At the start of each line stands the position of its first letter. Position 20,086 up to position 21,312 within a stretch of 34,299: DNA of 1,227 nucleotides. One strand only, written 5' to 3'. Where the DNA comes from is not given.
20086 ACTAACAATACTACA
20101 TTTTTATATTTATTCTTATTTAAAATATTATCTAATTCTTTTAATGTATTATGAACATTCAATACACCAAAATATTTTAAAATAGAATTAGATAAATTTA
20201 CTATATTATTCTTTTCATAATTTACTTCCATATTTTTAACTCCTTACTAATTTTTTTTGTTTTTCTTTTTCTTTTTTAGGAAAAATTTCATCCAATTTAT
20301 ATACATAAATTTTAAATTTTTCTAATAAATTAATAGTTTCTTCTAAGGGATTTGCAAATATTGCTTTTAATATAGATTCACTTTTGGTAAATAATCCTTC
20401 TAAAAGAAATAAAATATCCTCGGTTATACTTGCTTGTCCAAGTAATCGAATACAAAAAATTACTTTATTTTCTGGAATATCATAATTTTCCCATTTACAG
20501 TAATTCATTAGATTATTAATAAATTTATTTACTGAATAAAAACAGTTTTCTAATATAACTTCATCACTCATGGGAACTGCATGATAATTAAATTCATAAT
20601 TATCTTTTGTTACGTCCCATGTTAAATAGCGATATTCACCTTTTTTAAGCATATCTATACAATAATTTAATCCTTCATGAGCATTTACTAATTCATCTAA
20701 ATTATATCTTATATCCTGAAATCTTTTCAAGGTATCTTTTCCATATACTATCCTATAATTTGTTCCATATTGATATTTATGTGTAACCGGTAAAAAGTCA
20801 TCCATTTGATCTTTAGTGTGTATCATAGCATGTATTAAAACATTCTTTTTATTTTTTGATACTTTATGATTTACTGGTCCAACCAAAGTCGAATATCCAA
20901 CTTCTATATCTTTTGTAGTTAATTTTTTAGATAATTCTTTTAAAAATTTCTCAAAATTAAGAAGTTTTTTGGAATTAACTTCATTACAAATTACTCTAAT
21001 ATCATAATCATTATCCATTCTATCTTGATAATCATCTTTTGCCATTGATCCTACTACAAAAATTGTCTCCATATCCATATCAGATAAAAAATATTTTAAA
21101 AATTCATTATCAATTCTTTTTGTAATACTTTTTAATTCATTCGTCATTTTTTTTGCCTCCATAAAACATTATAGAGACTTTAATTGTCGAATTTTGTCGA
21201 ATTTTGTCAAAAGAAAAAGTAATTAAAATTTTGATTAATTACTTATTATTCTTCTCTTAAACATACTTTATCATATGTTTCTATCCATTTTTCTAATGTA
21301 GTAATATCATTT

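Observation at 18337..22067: Self-contained accessory insertion at the jag/mnmE junction, built around a translationally coupled nucleotidyltransferase and AP-superfamily phosphodiesterase pair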

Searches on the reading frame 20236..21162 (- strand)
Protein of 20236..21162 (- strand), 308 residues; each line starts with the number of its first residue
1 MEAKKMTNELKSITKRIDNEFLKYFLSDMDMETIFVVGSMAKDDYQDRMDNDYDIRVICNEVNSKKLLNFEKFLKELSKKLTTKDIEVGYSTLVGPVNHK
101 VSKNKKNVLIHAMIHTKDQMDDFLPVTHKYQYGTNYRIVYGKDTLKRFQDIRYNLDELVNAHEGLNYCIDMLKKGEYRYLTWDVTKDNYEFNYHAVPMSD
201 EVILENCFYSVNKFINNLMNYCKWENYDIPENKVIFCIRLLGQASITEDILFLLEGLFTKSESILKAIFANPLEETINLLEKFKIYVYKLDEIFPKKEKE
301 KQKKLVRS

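Call 3: search_protein_families(library=pfam, proteins=[window:20236-21162:-], max_evalue=0.1)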
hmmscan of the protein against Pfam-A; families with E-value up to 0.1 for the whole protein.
window:20236-21162:- (308 aa): 4 families
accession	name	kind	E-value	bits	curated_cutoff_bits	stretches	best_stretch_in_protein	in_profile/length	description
PF18765.7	Polbeta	-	7.9e-05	23.2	26.9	1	23-87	5-67/93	Polymerase beta, Nucleotidyltransferase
PF14891.12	Peptidase_M91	-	0.0039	18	25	1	14-124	6-111/176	Effector protein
PF01909.29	NTP_transf_2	-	0.0046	17.8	21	1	25-83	8-67/93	Nucleotidyltransferase domain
PF04363.17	DUF496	-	0.014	16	23.2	1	14-73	32-89/93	Protein of unknown function (DUF496)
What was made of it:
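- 20236..21147 (-): NTase: 303-aa Pol-beta-fold nucleotidyltransferase with an ANT-like two-domain architecture; member of a new, small, unannotated family. Pfam Polbeta at 7.9e-5, below the curated cut-off (call 3).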

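Call 4: search_protein_families(library=padloc, proteins=[window:20236-21162:-], max_evalue=0.1)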
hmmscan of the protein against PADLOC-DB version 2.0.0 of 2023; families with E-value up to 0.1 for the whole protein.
window:20236-21162:- (308 aa): 3 families
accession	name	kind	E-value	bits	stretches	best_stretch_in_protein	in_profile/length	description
PDLC04907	PDC-S09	-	0.0024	16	1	8-64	4-58/114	-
PDLC04902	PDC-S09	-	0.0026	16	1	19-84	9-71/97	-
PDLC04903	PDC-S09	-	0.0073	14.6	1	7-75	4-70/108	-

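Call 5: search_protein_families(library=ncbifam, proteins=[window:20236-21162:-], max_evalue=0.1)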
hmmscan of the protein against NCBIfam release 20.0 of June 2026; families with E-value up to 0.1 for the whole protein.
window:20236-21162:- (308 aa): 1 family
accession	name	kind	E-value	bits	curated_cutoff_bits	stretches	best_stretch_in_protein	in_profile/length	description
NF003844.0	PRK05423.1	equivalog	0.045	13.6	122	1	19-80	47-104/110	DUF496 family protein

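Call 8: find_homologous_proteins(query=window:20236-21162:-)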
Query window:20236-21162:- (308 aa): 110 proteins with E <= 0.001 among 1030 candidates.
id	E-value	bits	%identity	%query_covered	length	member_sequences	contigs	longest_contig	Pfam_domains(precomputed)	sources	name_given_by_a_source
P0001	3.7e-198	675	100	98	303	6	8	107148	-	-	-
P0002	2.4e-167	574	83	98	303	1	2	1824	-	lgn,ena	-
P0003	1.5e-157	542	80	98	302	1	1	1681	-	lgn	-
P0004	2.2e-153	528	76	98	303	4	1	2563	-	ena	-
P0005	2.0e-150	518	74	98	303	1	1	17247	-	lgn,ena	-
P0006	1.3e-149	516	76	98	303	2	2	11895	-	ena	-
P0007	3.1e-149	514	75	98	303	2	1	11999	PF18765.8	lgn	-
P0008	3.2e-147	508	74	98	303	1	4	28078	-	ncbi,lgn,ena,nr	ncbi:MAG: hypothetical protein IJ068_05800 [Bacilli bacterium]|nr:hypothetical protein [Bacilli bact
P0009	3.7e-147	508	76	98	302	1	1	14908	-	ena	-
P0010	3.7e-146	504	74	98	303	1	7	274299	-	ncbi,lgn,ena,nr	ncbi:MAG: hypothetical protein IKN63_00675 [Bacilli bacterium]|nr:hypothetical protein [Bacilli bact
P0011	7.7e-146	503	74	98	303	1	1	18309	-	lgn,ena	-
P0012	1.2e-145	503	72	98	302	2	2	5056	-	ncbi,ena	-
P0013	2.5e-145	502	74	98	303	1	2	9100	PF18765.8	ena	-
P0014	5.3e-145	500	73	94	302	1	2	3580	-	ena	-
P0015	8.1e-145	500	72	98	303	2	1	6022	-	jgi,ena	-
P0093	6.8e-90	320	51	98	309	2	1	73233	-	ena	-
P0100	2.3e-73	265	46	93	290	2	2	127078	-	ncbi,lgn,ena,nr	ncbi:MAG: hypothetical protein J6M02_03925 [Clostridia bacterium]|nr:hypothetical protein [Clostridi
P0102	1.5e-71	259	44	93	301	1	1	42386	-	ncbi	-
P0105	2.2e-45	173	34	94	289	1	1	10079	-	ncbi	-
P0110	1.9e-17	82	30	62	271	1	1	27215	-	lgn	-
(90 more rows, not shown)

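Call 10: search_solved_structures(query=window:20236-21162:-, max_evalue=10, show_alignments=2)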
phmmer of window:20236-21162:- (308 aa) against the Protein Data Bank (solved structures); distinct sequences matched with E-value up to 10: 2.
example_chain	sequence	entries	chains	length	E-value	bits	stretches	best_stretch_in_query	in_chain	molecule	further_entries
9ill_A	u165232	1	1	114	0.032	16.9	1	30-88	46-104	Transcriptional regulator SarA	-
9ilk_A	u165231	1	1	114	0.034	16.8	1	30-88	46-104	Transcriptional regulator SarA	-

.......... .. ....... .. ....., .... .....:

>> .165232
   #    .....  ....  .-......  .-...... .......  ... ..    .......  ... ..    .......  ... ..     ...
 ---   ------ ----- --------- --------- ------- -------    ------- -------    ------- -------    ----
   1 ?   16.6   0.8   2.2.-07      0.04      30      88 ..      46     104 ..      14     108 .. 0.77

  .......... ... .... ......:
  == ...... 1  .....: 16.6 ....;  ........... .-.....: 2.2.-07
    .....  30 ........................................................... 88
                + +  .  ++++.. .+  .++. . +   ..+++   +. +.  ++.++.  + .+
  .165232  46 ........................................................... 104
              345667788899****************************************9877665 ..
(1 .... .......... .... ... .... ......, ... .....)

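Call 11: find_encoding_contigs(protein=P0010, flank=8000, max_places=2)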
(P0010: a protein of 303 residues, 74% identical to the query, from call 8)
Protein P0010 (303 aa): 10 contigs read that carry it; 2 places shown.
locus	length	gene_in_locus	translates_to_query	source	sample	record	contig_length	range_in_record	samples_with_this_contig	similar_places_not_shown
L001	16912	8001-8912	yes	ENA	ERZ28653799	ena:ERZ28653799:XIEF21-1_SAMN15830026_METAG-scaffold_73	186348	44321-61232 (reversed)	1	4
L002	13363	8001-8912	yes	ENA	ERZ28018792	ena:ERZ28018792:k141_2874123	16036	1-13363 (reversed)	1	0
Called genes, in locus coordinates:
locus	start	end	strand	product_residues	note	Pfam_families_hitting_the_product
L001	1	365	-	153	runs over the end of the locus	PF06338:ComK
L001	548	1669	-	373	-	PF00712:DNA_pol3_beta, PF02767:DNA_pol3_beta_2, PF02768:DNA_pol3_beta_3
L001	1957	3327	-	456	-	PF11638:DnaA_N, PF13401:AAA_22 (faint), PF00308:Bac_DnaA, PF01637:ATPase_2 (weak), PF00004:AAA (faint), PF08299:Bac_DnaA_C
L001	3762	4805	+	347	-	-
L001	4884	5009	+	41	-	PF00468:Ribosomal_L34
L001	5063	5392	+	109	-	PF00825:Ribonuclease_P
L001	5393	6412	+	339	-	PF02096:60KD_IMP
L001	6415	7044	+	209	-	PF13083:KH_KhpA-B (weak), PF01424:R3H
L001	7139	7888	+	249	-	-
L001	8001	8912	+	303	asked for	-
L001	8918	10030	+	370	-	PF08665:PglZ (faint), PF01663:Phosphodiest, PF01676:Metalloenzyme (faint)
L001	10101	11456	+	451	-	PF10396:TrmE_N, PF12631:MnmE_helical, PF00350:Dynamin_N (faint), PF01926:MMR_HSR1, PF02421:FeoB_N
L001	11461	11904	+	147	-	-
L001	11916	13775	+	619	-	PF00890:FAD_binding_2 (faint), PF01134:GIDA, PF07992:Pyr_redox_2 (faint), PF12831:FAD_oxidored (faint), PF21680:GIDA_C_1st, PF13932:SAM_GIDA_C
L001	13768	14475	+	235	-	PF02527:GidB, PF05175:MTS (weak), PF13847:Methyltransf_31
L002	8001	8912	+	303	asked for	-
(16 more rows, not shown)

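Call 12: find_encoding_contigs(protein=P0100, flank=8000, max_places=2)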
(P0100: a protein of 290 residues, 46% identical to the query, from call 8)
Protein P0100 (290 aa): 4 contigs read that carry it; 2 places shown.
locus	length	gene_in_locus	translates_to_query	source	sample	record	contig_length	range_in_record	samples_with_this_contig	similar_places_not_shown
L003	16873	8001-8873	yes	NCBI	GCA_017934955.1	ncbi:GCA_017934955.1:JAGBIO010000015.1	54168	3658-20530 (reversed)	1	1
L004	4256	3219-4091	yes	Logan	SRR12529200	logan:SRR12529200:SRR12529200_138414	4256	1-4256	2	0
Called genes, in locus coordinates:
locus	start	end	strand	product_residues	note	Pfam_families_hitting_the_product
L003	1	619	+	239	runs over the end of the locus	PF01171:ATP_bind_3, PF03054:tRNA_Me_trans (faint)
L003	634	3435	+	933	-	PF09992:NAGPA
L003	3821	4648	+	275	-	PF03851:UvdE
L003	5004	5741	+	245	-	PF00318:Ribosomal_S2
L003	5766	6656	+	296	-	PF00889:EF_TS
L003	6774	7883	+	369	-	PF01663:Phosphodiest, PF08665:PglZ (weak)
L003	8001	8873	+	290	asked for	-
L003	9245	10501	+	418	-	-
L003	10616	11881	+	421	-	PF00275:EPSP_synthase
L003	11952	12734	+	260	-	PF08478:POTRA_1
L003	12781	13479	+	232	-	PF05949:DUF881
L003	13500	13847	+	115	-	PF06947:DUF1290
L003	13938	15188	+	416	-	PF11104:PilM_2 (faint), PF14450:FtsA (weak), PF02491:SHS2_FTSA, PF06723:MreB_Mbl (weak), PF06277:EutA (weak), PF14450:FtsA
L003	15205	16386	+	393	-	PF00091:Tubulin, PF12327:FtsZ_C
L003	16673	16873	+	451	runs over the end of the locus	PF13173:AAA_14, PF13635:DUF4143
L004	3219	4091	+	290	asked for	-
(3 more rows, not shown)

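Call 13: find_encoding_contigs(protein=P0093, flank=8000, max_places=2)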
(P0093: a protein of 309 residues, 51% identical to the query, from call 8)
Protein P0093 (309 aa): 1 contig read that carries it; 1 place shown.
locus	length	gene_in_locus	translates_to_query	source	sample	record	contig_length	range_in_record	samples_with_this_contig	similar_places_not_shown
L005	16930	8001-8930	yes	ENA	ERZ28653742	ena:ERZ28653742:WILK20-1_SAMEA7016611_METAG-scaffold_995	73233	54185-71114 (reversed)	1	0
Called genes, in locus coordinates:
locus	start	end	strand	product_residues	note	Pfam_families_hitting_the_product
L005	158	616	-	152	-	PF06338:ComK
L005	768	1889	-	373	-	PF00712:DNA_pol3_beta, PF02767:DNA_pol3_beta_2, PF02768:DNA_pol3_beta_3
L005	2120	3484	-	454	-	PF11638:DnaA_N, PF01695:IstB_IS21 (weak), PF00308:Bac_DnaA, PF01637:ATPase_2 (faint), PF13401:AAA_22 (faint), PF00004:AAA (faint), PF13173:AAA_14 (weak), PF08299:Bac_DnaA_C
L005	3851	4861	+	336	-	PF20456:DUF6709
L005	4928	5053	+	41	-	PF00468:Ribosomal_L34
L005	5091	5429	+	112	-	PF00825:Ribonuclease_P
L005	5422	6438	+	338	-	PF02096:60KD_IMP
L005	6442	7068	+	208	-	PF07650:KH_2 (faint), PF13083:KH_KhpA-B, PF01424:R3H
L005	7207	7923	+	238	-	-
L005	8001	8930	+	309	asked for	-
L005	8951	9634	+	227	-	-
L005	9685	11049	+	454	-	PF10396:TrmE_N, PF12631:MnmE_helical, PF01926:MMR_HSR1, PF02421:FeoB_N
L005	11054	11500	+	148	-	-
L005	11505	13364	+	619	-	PF00890:FAD_binding_2 (faint), PF01134:GIDA, PF21680:GIDA_C_1st, PF13932:SAM_GIDA_C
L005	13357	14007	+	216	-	PF02527:GidB, PF05175:MTS (weak), PF13847:Methyltransf_31, PF13649:Methyltransf_25 (weak)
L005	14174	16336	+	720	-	PF02195:ParB_N, PF17762:HTH_ParB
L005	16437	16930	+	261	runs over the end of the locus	PF00142:Fer4_NifH, PF01656:CbiA, PF02374:ArsA_ATPase, PF06564:CBP_BcsQ, PF09140:MipZ (weak), PF10609:ParA, PF13614:AAA_31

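Call 14: find_encoding_contigs(protein=P0110, flank=8000, max_places=2)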
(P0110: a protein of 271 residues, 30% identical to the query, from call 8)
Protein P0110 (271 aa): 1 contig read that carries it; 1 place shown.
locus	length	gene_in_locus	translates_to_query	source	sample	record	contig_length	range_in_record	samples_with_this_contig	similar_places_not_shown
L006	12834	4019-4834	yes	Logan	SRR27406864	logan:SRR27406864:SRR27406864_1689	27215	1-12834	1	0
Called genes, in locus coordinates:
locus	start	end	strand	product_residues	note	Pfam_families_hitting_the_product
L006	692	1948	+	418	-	-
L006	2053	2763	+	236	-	-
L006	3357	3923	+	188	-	PF02592:Vut_1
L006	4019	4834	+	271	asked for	-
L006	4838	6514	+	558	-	PF04055:Radical_SAM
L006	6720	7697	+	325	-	PF04055:Radical_SAM (faint)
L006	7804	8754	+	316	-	PF01136:Peptidase_U32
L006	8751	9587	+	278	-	-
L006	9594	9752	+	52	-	-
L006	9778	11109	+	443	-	PF04055:Radical_SAM, PF06969:HemN_C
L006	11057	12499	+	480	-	PF02310:B12-binding, PF04055:Radical_SAM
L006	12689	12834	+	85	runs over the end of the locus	PF00550:PP-binding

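Call 15: find_encoding_contigs(protein=P0105, flank=8000, max_places=2)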
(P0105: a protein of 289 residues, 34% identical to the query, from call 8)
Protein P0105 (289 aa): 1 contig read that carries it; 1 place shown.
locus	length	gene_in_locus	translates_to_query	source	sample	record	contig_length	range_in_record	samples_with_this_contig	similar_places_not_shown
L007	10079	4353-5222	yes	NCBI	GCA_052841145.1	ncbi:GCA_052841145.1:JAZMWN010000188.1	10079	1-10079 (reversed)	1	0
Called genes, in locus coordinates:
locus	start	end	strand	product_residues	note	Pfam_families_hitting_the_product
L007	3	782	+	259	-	?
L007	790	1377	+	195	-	PF01066:CDP-OH_P_transf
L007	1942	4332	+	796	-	PF00282:Pyridoxal_deC, PF21391:tyr_de_CO2_C (weak)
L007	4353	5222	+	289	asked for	-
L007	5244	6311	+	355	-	PF01136:Peptidase_U32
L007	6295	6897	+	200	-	PF00117:GATase, PF07722:Peptidase_C26 (weak)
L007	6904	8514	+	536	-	PF04715:, PF00425:Chorismate_bind, PF01817:CM_2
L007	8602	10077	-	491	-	?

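Call 16: find_encoding_contigs(protein=P0102, flank=8000, max_places=2)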
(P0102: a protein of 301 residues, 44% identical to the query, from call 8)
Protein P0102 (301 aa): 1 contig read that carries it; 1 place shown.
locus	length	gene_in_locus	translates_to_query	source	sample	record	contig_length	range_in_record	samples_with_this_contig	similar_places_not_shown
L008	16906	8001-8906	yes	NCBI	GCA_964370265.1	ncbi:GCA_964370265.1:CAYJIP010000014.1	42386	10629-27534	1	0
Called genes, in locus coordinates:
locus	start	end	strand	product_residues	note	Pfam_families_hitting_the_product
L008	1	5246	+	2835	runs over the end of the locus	PF05342:Peptidase_M26_N, PF07580:Peptidase_M26_C, PF05342:Peptidase_M26_N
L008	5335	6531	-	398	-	-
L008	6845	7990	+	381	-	PF01663:Phosphodiest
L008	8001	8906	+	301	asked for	-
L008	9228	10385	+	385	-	-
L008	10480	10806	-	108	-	-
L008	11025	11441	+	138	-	PF13527:Acetyltransf_9 (weak), PF00583:Acetyltransf_1, PF13673:Acetyltransf_10, PF13508:Acetyltransf_7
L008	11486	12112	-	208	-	-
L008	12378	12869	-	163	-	-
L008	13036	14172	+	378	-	PF00149:Metallophos, PF12850:Metallophos_2, PF12320:SbcD_C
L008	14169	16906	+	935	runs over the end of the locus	PF13476:AAA_23, PF13555:AAA_29 (weak), PF13558:SbcC_Walker_B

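Call 19: search_solved_structures(query=A1, max_evalue=10, show_alignments=3)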
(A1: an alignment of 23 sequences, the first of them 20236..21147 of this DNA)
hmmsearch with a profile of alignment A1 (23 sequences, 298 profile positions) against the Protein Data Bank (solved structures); distinct sequences matched with E-value up to 10: 2.
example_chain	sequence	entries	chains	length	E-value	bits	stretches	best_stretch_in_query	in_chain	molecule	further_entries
7ves_A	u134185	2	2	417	0.29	13.5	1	43-85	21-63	T-cell-specific guanine nucleotide triphosphate-binding protein 2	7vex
8h4m_A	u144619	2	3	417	0.29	13.5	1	43-85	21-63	T-cell-specific guanine nucleotide triphosphate-binding protein 2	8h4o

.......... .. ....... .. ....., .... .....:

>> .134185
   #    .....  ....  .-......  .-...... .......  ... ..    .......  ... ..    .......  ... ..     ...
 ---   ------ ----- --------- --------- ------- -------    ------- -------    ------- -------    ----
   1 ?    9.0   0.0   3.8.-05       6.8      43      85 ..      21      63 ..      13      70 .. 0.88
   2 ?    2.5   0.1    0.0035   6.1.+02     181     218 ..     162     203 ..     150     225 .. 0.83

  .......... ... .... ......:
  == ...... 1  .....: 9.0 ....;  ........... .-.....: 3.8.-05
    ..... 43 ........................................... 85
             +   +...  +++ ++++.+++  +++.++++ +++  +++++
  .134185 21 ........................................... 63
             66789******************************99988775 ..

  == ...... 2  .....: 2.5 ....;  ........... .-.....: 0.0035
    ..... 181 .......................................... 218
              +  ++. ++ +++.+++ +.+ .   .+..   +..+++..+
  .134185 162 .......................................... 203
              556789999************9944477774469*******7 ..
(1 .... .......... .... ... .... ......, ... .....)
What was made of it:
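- Tried and rejected: Sequence searches against PDB for the NTase, both as a single sequence and as a profile (calls 10, 19).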

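Call 24: find_related_loci(query=A1, collection=genome_contigs, flank=7000)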
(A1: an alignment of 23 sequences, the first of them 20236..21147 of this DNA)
Query A1 (303 aa) in genome_contigs; peptide patterns used: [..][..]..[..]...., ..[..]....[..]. (x = any residue, [..] = any of these).
92 stretches matched a pattern; 27 encode a relative of the query (tblastn E <= 1e-3); 26 distinct loci.
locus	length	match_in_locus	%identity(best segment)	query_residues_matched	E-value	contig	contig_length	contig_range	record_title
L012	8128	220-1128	74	1-303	4e-154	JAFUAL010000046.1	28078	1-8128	MAG: Bacilli bacterium isolate RGIG4316 Roe_deer_Duodenum.Co__c344283, whole genome shotgun sequence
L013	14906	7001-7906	72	1-303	3e-151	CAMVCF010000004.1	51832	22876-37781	MAG TPA_asm: uncultured Clostridia bacterium isolate SRR8387715_bin.102_metaWRAP_v1.3_MAG genome assembly, contig: ERZ14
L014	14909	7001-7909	74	1-303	7e-148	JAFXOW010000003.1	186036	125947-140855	MAG: Bacilli bacterium isolate RGIG6611 Sheep_Rumen-1__c28194, whole genome shotgun sequence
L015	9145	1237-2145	69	1-303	3e-138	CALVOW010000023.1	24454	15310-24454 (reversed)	MAG: uncultured Bacilli bacterium isolate BRZ_ES__bin28 genome assembly, contig: BRZ_ES__NODE_2760_length_24454_cov_12.1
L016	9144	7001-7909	66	1-303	1e-136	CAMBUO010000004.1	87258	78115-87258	MAG: uncultured Clostridia bacterium isolate SRR17382098_bin.1_metaWRAP_v1.3_MAG genome assembly, contig: ERZ10544617.10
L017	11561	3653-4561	65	1-303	1e-132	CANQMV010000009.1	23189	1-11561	MAG: uncultured Bacilli bacterium isolate Lapin-012__bin89 genome assembly, contig: Lapin-012__NODE_3113_length_23189_co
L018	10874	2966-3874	64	1-303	1e-128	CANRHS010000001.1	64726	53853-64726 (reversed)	MAG: uncultured Bacilli bacterium isolate Lapin-023__bin34 genome assembly, contig: Lapin-023__NODE_617_length_64726_cov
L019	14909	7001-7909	64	1-303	3e-127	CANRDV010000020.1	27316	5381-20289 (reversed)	MAG: uncultured Bacilli bacterium isolate Lapin-025__bin58 genome assembly, contig: Lapin-025__NODE_1338_length_27316_co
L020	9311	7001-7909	61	1-303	2e-121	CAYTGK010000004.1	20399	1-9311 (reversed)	MAG TPA_asm: uncultured Muribaculaceae bacterium isolate SRP314395_co1_48 genome assembly, contig: NODE_2277_length_2039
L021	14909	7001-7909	64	1-303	1e-120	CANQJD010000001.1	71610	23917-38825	MAG: uncultured Bacilli bacterium isolate Lapin-032__bin104 genome assembly, contig: Lapin-032__NODE_641_length_71610_co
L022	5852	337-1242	62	1-303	1e-117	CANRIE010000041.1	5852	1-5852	MAG: uncultured Bacilli bacterium isolate Lapin-022__bin9 genome assembly, contig: Lapin-022__NODE_13751_length_5852_cov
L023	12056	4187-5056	52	5-294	7e-104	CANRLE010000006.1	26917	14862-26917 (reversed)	MAG: uncultured Clostridia bacterium isolate Lapin-025__bin38 genome assembly, contig: Lapin-025__NODE_1369_length_26917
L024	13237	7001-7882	52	5-298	1e-102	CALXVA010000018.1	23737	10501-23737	MAG: uncultured Clostridia bacterium isolate BRZ_LR__bin51 genome assembly, contig: BRZ_LR__NODE_1833_length_23737_cov_9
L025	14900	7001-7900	51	4-303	1e-102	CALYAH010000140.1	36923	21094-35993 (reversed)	MAG: uncultured Clostridia bacterium isolate E03__bin62 genome assembly, contig: E03__k127_5734596, whole genome shotgun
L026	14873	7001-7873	52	5-295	6e-101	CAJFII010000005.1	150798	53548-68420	uncultured Clostridia bacterium isolate Chicken_18_mag_112 genome assembly, contig: MAGpy_11413_18_idba_bin_112_fascaffo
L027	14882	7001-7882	49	5-298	2e-96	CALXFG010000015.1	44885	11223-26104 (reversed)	MAG: uncultured Clostridia bacterium isolate BRZ_GN__bin76 genome assembly, contig: BRZ_GN__NODE_789_length_44885_cov_20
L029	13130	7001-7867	46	8-293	1e-81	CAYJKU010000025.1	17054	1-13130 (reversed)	MAG TPA_asm: uncultured Clostridium sp. isolate ERP123703_co4_3 genome assembly, contig: NODE_1846_length_17054_cov_13.8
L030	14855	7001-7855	46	5-291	1e-79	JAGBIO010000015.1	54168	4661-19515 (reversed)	MAG: Clostridia bacterium isolate RGIG9151 Water_deer_Rectum.Co__c1118919, whole genome shotgun sequence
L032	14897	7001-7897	66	1-300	1e-135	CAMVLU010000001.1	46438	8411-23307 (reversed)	MAG TPA_asm: uncultured Clostridia bacterium isolate SRR8387717_bin.32_metaWRAP_v1.3_MAG genome assembly, contig: ERZ142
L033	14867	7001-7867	44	8-293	8e-77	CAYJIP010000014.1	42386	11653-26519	MAG TPA_asm: uncultured Clostridium sp. isolate ERP123703_co2_201 genome assembly, contig: NODE_466_length_42386_cov_36.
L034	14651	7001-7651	40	2-217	7e-48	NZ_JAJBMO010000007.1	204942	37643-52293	Blautia glucerasea strain MSK.18.94 CKGJDHAK_7, whole genome shotgun sequence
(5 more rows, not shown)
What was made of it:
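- All sources are animal gut or rumen samples (call 24).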
